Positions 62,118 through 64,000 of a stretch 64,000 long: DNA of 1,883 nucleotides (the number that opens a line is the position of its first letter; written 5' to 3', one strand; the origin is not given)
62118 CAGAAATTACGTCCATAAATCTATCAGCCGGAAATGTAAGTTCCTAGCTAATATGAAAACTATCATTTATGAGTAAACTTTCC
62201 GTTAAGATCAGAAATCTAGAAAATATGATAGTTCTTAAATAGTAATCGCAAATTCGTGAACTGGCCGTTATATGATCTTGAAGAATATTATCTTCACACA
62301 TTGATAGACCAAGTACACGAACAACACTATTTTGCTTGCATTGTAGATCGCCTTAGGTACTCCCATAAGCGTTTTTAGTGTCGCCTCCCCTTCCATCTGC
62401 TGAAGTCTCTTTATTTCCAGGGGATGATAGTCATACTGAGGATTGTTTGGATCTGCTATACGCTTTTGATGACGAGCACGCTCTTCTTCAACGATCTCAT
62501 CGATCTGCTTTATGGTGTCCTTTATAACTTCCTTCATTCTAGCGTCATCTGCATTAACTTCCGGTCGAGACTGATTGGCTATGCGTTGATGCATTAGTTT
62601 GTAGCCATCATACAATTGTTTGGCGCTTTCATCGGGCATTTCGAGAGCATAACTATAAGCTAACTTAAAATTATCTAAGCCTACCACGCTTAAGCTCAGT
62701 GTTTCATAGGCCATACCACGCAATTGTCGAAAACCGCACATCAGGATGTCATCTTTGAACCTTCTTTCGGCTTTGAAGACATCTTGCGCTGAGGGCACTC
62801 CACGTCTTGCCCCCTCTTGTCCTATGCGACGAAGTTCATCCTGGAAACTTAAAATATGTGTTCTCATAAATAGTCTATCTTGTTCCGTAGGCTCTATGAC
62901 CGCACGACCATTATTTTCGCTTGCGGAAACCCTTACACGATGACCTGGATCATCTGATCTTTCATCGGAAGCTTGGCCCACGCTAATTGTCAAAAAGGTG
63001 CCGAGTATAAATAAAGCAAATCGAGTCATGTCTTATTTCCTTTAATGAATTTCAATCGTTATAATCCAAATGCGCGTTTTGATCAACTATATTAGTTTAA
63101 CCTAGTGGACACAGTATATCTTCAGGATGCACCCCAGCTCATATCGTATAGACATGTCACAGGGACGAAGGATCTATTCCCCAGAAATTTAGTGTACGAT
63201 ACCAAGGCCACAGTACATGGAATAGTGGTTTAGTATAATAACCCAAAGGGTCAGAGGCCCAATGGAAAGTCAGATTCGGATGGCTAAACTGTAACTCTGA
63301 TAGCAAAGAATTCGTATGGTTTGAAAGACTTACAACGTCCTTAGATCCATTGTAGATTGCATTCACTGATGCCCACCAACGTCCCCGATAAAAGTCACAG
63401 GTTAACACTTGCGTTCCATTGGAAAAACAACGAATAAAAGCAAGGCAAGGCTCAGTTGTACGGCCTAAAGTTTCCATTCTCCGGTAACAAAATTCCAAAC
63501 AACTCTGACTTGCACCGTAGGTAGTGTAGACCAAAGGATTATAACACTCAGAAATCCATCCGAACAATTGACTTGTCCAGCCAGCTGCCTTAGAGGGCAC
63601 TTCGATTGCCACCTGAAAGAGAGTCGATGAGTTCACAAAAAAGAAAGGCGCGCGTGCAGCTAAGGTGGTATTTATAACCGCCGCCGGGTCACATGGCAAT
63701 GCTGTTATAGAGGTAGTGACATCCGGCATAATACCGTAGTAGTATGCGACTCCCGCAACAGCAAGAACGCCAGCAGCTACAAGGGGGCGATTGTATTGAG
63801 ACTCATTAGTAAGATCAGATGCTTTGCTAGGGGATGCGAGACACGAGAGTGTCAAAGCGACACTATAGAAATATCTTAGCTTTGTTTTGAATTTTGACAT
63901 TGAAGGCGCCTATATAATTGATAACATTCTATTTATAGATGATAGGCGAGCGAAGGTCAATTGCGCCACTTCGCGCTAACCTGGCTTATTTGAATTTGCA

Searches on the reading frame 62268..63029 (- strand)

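Call 50: search_protein_families(library=pfam, proteins=[window:62268-63029:-], max_evalue=0.01)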
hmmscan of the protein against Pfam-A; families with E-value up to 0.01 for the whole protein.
window:62268-63029:- (253 aa): 1 family
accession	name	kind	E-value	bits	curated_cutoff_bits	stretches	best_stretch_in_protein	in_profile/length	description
PF03945.19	Endotoxin_N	-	0.0017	18.5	21.3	1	123-240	22-130/223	delta endotoxin, N-terminal domain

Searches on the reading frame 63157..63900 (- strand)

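Call 87: search_protein_families(library=pfam, proteins=[window:63157-63900:-], max_evalue=0.1)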
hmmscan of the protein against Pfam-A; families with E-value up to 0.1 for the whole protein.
window:63157-63900:- (247 aa): 1 family
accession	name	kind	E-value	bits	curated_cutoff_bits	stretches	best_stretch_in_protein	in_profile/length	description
PF19948.4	DUF6410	-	0.0063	16.8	25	1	31-67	66-101/189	Family of unknown function (DUF6410)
